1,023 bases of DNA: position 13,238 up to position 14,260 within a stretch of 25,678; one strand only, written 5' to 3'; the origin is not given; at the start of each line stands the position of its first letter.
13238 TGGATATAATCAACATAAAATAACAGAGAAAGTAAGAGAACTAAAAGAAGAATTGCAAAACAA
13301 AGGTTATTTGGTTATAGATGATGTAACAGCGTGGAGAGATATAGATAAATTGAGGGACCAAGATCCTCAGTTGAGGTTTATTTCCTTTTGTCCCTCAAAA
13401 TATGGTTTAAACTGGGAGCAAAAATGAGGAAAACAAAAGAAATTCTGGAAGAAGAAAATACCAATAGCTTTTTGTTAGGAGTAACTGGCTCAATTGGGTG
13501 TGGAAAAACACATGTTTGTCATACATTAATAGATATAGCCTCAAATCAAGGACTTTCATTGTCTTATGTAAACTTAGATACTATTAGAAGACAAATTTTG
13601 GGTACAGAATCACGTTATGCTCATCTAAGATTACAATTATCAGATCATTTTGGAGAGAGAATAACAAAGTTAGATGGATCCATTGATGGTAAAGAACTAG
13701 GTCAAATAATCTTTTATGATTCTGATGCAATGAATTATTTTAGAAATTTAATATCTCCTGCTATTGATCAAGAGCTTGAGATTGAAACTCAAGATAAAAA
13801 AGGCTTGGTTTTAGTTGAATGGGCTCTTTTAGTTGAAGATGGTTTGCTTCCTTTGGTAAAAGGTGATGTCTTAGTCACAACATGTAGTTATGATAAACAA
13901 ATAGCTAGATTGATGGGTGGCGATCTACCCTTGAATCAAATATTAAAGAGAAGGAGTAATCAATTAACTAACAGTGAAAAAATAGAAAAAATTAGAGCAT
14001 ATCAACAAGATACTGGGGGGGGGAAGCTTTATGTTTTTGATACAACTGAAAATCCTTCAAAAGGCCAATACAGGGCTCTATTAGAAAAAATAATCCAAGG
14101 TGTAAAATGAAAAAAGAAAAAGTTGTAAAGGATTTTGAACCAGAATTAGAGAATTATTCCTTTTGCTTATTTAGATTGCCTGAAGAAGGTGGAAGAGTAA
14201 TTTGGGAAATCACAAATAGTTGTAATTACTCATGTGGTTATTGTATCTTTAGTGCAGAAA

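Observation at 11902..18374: AT-rich operon combining two radical SAM enzymes, a CoaE-like kinase, a DUF3419 enzyme, a CphA-type ATP-grasp ligase and a methyltransferase with a (S/N)GES-repeat protein: candidate undescribed peptide/scaffold-modification system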

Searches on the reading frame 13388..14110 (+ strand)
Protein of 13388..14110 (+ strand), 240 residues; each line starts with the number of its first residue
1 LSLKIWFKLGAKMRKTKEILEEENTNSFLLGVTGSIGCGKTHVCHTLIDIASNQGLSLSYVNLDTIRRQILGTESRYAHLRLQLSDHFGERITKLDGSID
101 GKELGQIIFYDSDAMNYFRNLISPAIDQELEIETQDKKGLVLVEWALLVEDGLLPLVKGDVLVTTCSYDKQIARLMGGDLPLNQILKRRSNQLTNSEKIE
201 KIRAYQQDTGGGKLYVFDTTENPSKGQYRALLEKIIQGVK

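Call 4: search_protein_families(library=pfam, proteins=[window:13388-14110:+], max_evalue=0.01)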
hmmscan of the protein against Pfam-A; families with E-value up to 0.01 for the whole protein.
window:13388-14110:+ (240 aa): 3 families
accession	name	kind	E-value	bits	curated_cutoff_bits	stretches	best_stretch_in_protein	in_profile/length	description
PF01121.26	CoaE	-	1.2e-21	77.7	27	1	29-200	2-166/180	Dephospho-CoA kinase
PF03029.23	ATP_bind_1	-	0.00013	22.3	27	1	32-65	1-34/240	Conserved hypothetical ATP binding protein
PF24883.2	NPHP3_N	-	0.00016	22.4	24.8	1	16-87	12-82/164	Nephrocystin 3, N-terminal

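Call 5: search_protein_families(library=ncbifam, proteins=[window:13388-14110:+], max_evalue=0.01)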
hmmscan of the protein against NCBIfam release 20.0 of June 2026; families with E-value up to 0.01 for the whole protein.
window:13388-14110:+ (240 aa): 5 families
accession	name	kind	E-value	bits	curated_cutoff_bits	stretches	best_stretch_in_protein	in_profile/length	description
TIGR00152.1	TIGR00152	equivalog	6.8e-19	68.4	65.55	1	30-202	2-169/188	dephospho-CoA kinase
NF002879.0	PRK03333.1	equivalog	1.6e-10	40.6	215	1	30-196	4-163/395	dephospho-CoA kinase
NF038214.1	IS21_help_AAA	equivalog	0.0043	16.8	200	1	32-70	95-133/232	IS21-like element helper ATPase IstB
TIGR03420.1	DnaA_homol_Hda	equivalog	0.0044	16.6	194.8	1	23-67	34-78/226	DnaA regulatory inactivator Hda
NF010340.0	PRK13768.1-2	equivalog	0.0049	16.7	293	1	31-64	7-40/265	GTPase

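Call 6: search_protein_families(library=padloc, proteins=[window:13388-14110:+], max_evalue=0.01)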
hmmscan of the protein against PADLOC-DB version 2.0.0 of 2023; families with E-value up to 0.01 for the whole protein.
window:13388-14110:+ (240 aa): 2 families
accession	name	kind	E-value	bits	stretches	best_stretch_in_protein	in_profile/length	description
PDLC04140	mad8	-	0.00021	18.9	1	29-111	29-95/314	mads_8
PDLC02373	dCTPase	-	0.0022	15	1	12-71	140-197/630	-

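Call 47: search_solved_structures(query=window:13424-14107:+, max_evalue=0.001, show_alignments=3)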
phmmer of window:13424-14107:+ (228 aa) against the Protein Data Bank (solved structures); distinct sequences matched with E-value up to 0.001: 13.
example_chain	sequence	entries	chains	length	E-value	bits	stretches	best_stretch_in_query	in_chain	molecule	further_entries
4i1u_A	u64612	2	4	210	3.6e-11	46.3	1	14-165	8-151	Dephospho-CoA kinase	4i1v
1vhl_A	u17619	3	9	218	5.3e-11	45.7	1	16-167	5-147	Dephospho-CoA kinase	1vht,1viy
1t3h_A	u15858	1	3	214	5.9e-11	45.6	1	16-167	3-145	Dephospho-CoA kinase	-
6ari_A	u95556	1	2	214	5.9e-11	45.6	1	16-167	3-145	Dephospho-CoA kinase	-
1n3b_A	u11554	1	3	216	6.1e-11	45.5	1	16-167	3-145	Dephospho-CoA kinase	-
1jjv_A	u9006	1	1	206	2.2e-09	40.4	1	15-187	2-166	DEPHOSPHO-COA KINASE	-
2grj_A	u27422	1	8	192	1.3e-07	34.6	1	15-153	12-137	Dephospho-CoA kinase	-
4zo4_A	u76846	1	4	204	2.3e-07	33.8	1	19-191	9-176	Dephospho-CoA kinase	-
8sbn_A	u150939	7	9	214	2.3e-06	30.6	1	15-164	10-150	Dephospho-CoA kinase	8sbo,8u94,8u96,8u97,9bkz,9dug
2if2_A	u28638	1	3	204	2.6e-06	30.4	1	18-194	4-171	Dephospho-CoA kinase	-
1uf9_A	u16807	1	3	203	1.1e-05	28.4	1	13-198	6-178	TT1252 protein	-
4ttp_A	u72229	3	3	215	1.3e-05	28.1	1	14-167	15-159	Dephospho-CoA kinase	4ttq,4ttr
6n39_A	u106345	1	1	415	0.00057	22.7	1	16-151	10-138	Dephospho-CoA kinase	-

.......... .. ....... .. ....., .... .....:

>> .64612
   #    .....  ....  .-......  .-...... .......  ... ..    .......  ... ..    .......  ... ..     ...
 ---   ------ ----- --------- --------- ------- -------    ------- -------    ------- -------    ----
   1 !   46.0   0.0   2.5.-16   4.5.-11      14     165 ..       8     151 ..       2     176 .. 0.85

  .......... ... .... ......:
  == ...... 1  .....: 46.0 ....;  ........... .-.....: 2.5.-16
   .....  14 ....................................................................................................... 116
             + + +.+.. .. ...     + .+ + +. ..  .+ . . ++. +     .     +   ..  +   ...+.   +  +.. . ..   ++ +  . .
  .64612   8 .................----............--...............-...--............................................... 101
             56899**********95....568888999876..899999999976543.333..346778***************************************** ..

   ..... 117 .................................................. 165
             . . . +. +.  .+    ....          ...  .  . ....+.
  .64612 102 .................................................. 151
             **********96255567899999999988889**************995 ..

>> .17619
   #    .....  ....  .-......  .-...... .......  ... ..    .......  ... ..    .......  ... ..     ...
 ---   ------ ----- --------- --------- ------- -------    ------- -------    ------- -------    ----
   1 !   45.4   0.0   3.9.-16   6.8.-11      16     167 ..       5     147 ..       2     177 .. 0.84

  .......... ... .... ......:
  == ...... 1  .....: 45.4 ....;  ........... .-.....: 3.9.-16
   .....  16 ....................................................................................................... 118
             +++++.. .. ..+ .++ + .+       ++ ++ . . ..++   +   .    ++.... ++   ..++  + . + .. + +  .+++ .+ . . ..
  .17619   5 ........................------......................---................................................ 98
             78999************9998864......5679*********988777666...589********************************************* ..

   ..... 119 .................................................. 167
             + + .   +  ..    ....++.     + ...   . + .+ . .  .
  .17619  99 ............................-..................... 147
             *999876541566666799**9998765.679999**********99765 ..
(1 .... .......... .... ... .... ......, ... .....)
